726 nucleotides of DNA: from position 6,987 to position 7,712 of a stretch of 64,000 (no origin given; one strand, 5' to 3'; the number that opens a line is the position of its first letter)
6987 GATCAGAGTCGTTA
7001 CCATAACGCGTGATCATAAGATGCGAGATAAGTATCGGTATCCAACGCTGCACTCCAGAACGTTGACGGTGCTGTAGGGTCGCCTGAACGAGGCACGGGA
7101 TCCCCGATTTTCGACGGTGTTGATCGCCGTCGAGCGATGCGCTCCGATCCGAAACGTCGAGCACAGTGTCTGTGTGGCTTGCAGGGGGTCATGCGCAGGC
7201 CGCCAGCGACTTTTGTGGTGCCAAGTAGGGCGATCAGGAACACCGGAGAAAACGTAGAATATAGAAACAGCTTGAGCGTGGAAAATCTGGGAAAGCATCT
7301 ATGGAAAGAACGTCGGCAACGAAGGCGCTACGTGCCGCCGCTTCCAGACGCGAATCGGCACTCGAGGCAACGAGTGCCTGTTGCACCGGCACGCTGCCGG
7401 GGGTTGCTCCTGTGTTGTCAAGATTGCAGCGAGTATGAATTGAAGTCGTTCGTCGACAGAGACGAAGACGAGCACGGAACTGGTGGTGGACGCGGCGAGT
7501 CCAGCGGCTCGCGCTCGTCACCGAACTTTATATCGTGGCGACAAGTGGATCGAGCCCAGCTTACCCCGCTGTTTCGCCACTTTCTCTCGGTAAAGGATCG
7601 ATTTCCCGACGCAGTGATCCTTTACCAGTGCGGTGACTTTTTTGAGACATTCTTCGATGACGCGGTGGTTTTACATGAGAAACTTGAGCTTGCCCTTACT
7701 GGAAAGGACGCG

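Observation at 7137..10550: Nuclear-encoded bacterial-type MutS1 with a presequence-like extension: organellar mismatch repair without a GIY-YIG domain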

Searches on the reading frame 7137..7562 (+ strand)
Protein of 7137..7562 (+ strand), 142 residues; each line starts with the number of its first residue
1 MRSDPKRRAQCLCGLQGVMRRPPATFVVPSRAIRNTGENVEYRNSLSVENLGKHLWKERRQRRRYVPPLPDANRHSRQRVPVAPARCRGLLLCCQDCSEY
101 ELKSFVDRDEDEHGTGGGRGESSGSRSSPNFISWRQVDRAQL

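Call 62: search_protein_families(library=pfam, proteins=[window:7137-7562:+], max_evalue=1)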
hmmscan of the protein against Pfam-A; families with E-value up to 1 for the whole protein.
window:7137-7562:+ (142 aa): 0 families
